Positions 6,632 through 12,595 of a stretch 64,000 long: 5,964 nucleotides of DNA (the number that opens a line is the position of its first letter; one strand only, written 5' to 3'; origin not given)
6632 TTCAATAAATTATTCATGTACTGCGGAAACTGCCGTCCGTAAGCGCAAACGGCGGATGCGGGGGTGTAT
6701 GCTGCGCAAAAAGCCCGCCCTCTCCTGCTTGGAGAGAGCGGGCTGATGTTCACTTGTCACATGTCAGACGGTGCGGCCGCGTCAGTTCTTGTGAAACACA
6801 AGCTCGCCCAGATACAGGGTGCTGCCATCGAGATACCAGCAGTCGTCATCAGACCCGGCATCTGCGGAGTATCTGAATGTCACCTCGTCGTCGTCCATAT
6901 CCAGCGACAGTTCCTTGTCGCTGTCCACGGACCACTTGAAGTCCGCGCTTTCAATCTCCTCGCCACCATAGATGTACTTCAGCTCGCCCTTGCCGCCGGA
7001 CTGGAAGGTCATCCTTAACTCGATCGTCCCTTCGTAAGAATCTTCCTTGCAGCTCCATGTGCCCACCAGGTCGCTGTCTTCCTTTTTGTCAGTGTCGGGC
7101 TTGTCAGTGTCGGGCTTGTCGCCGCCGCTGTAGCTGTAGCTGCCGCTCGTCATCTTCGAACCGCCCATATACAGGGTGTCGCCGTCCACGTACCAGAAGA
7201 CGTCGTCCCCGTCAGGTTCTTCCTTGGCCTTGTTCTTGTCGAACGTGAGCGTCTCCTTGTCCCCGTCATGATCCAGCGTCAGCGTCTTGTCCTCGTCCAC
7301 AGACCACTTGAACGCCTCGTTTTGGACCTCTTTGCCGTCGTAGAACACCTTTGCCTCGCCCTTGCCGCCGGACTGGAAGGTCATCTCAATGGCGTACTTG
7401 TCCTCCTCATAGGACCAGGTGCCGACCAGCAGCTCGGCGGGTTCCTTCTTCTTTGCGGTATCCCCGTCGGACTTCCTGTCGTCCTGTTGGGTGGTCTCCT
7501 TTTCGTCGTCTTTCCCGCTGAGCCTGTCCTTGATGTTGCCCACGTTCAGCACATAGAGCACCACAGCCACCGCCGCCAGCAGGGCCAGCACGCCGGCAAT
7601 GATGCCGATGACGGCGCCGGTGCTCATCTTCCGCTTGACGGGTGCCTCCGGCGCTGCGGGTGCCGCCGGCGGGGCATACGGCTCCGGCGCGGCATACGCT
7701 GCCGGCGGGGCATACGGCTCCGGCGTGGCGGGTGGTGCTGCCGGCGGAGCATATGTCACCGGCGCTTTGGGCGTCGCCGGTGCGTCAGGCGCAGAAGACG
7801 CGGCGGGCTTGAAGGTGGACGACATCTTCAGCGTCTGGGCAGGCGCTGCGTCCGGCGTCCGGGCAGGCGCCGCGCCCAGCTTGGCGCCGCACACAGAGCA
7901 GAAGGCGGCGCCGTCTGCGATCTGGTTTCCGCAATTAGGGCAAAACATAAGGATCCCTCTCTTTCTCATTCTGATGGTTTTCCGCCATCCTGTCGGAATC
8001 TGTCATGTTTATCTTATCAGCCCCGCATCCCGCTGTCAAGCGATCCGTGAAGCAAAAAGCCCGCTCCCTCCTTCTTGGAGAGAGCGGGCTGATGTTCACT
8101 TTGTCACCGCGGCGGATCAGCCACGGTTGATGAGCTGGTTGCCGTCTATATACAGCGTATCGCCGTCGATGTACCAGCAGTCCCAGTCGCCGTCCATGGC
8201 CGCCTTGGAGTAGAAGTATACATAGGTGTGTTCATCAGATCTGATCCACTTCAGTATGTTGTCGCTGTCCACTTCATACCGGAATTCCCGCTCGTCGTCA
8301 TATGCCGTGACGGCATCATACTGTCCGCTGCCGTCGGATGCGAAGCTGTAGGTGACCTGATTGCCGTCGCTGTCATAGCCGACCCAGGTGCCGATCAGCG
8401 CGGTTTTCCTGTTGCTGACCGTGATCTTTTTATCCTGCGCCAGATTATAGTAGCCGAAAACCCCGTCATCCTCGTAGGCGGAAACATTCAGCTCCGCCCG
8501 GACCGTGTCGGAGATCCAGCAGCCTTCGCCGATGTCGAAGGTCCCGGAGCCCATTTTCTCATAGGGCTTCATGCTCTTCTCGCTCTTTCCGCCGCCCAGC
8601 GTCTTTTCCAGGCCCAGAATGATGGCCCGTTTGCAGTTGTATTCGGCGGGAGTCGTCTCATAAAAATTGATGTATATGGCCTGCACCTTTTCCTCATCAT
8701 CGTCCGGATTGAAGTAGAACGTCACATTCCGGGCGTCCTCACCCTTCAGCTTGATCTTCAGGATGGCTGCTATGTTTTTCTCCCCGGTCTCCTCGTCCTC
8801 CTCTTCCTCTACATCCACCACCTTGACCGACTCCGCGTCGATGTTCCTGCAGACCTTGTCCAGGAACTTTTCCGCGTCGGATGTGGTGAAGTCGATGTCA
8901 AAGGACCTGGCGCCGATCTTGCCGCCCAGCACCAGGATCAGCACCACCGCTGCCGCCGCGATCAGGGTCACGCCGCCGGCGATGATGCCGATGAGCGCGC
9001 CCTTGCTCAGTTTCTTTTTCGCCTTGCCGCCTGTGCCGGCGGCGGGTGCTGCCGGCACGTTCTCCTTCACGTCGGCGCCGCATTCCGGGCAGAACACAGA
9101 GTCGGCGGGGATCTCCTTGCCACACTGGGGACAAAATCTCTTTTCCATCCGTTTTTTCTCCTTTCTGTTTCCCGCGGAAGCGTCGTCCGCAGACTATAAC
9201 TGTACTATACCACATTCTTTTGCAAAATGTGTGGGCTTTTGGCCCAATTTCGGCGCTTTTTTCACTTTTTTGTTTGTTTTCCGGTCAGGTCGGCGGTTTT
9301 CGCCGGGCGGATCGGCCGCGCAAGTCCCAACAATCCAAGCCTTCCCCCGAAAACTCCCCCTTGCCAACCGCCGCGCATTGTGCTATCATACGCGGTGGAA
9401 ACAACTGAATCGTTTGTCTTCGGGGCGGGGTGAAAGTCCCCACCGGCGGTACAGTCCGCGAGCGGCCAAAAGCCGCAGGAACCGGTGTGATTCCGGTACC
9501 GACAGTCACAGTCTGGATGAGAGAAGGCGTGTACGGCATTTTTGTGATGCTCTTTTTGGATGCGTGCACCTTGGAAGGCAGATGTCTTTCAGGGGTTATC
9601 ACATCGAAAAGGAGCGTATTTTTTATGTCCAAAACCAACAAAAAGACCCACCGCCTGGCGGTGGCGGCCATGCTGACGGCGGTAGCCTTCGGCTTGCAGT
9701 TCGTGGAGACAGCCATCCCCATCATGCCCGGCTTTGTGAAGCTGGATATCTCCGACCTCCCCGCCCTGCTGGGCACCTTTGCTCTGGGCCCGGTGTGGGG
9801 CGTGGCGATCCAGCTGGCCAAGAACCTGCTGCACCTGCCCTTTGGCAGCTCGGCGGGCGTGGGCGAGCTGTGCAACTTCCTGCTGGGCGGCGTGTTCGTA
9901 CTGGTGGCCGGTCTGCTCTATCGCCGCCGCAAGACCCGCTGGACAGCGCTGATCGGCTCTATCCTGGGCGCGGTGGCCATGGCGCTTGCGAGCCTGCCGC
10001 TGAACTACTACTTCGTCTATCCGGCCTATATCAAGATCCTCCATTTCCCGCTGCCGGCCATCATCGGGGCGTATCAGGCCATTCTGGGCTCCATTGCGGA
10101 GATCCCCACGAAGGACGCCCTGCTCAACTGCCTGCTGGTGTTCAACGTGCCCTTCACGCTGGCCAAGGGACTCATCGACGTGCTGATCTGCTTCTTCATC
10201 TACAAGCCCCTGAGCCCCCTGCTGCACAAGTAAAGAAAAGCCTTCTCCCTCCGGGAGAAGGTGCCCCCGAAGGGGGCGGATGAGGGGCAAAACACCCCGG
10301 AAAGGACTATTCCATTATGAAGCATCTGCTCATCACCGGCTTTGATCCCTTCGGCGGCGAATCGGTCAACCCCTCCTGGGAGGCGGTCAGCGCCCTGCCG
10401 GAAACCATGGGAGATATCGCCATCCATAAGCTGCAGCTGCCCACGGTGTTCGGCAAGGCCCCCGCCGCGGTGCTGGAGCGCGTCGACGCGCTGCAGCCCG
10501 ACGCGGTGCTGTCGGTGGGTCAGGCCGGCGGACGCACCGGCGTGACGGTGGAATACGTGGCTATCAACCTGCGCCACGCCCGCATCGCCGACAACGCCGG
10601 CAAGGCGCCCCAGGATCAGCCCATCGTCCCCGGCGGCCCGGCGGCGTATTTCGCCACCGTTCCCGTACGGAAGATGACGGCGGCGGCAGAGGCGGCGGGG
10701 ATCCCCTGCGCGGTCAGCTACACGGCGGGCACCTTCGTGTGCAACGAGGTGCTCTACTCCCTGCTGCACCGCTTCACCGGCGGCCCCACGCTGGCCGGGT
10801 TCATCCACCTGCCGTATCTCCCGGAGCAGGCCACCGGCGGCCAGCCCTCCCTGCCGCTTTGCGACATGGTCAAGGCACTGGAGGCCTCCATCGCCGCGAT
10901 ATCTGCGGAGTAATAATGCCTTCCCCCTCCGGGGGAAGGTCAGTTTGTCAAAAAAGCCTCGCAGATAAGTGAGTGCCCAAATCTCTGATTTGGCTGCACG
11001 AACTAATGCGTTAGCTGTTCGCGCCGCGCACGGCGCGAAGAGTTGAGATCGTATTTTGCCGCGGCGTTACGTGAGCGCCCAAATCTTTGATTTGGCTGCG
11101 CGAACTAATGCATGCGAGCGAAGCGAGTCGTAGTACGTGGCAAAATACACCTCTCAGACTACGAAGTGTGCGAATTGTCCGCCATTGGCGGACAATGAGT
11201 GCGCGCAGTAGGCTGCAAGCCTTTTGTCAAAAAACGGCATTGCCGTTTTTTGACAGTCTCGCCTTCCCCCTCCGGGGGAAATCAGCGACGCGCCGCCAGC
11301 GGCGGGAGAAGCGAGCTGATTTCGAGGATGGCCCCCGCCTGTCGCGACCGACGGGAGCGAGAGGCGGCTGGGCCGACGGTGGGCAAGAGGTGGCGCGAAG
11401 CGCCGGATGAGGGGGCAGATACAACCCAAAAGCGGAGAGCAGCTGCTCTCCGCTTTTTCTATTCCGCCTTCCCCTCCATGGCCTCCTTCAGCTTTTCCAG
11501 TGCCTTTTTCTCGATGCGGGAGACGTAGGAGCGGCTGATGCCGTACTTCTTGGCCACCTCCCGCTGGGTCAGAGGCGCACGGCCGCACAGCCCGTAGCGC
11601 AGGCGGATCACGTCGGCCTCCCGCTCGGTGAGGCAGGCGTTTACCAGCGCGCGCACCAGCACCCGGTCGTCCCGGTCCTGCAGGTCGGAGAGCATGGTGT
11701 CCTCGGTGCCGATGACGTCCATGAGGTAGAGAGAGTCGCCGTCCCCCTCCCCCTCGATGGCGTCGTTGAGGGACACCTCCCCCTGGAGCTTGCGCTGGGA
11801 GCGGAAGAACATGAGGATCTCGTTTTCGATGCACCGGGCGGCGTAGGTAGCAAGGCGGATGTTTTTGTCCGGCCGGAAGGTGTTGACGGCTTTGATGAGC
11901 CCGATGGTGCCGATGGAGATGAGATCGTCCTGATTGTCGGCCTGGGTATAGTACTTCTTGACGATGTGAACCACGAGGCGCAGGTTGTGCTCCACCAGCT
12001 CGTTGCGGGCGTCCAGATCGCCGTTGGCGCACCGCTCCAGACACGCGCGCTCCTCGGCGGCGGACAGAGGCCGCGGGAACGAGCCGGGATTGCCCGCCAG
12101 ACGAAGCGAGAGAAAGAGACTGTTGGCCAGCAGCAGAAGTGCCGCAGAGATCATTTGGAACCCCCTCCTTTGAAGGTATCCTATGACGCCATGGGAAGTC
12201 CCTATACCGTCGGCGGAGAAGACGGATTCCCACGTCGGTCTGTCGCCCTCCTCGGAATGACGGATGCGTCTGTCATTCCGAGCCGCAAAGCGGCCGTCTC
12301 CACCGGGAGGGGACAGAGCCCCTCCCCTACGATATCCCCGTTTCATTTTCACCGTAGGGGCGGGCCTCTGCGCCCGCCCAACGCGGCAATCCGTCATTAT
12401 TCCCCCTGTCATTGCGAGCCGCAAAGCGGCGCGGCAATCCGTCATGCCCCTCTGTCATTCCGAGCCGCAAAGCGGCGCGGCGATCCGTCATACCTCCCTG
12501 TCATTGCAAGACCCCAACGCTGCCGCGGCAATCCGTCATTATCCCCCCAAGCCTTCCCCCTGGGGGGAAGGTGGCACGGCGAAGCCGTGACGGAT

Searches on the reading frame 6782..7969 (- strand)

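Call 60: search_protein_families(library=pfam, proteins=[window:6782-7969:-], max_evalue=0.001)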
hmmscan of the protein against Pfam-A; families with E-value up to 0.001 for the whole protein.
window:6782-7969:- (395 aa): 4 families
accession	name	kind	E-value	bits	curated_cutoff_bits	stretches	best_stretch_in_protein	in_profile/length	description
PF13240.11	Zn_Ribbon_1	-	7.4e-10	38.7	25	1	9-31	1-23/23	zinc-ribbon domain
PF13248.11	Zn_ribbon_3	-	5.1e-05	23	27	1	10-31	5-26/26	zinc-ribbon domain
PF12773.13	DZR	-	5.6e-05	23.6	27.3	1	10-31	1-22/45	Double zinc ribbon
PF13648.12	Lipocalin_4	-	0.00019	22.7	22.4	0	185-239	17-74/89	Lipocalin-like domain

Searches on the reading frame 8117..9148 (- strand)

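Call 60: search_protein_families(library=pfam, proteins=[window:8117-9148:-], max_evalue=0.001)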
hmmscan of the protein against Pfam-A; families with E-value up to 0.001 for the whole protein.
window:8117-9148:- (343 aa): 6 families
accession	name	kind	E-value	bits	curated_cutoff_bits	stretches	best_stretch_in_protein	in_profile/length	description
PF13240.11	Zn_Ribbon_1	-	2.7e-09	37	25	1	5-26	1-22/23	zinc-ribbon domain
PF12773.13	DZR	-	2.9e-06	27.8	27.3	1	6-28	1-23/45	Double zinc ribbon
PF18692.7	DUF5640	-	7.3e-05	23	28.5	1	250-311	2-59/85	Family of unknown function (DUF5640)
PF13248.11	Zn_ribbon_3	-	0.00012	21.8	27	1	6-26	5-25/26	zinc-ribbon domain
PF14803.11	Zn_ribbon_Nudix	-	0.00014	22.1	25.6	0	19-33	2-16/34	Nudix N-terminal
PF10571.15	UPF0547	-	0.00065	20.2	29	0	6-24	3-21/26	Uncharacterised protein family UPF0547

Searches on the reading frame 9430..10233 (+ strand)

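Call 60: search_protein_families(library=pfam, proteins=[window:9430-10233:+], max_evalue=0.001)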
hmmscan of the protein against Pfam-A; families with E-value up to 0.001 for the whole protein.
window:9430-10233:+ (267 aa): 2 families
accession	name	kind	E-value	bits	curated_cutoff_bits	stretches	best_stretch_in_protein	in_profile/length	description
PF12822.12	ECF_trnsprt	-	4.3e-29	102.1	30.7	1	75-258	2-169/169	ECF transporter, substrate-specific component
PF07456.16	Hpre_diP_synt_I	-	0.00065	20.2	30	1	82-219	1-139/147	Heptaprenyl diphosphate synthase component I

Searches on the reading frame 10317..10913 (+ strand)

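Call 60: search_protein_families(library=pfam, proteins=[window:10317-10913:+], max_evalue=0.001)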
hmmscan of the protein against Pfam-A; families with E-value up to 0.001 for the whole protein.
window:10317-10913:+ (198 aa): 1 family
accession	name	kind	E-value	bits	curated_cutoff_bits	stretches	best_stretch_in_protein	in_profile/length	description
PF01470.22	Peptidase_C15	-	1.4e-66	224.9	22.7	1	2-196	1-202/204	Pyroglutamyl peptidase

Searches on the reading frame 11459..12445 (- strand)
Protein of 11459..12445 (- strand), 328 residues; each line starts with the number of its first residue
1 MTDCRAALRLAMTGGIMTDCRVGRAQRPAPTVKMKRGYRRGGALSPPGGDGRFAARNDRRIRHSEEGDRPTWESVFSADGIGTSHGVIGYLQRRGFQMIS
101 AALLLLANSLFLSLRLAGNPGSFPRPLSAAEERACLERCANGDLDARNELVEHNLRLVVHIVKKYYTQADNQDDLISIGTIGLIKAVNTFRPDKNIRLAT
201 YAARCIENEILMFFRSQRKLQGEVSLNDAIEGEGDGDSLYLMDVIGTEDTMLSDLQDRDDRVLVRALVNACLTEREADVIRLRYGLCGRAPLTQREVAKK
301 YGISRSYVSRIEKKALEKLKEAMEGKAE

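Call 60: search_protein_families(library=pfam, proteins=[window:11459-12445:-], max_evalue=0.001)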
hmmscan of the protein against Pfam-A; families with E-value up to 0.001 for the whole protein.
window:11459-12445:- (328 aa): 4 families
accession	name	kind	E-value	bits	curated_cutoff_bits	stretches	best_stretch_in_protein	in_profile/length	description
PF04542.20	Sigma70_r2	-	1.3e-17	63.8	24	1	150-219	1-70/71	Sigma-70 region 2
PF04545.22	Sigma70_r4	-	1.2e-16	60.4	24.1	1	271-321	4-50/50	Sigma-70, region 4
PF01381.28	HTH_3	-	6.3e-06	26.6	23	1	292-313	10-31/55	Helix-turn-helix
PF13560.12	HTH_31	-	0.00019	22.1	27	1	286-313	9-36/64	Helix-turn-helix domain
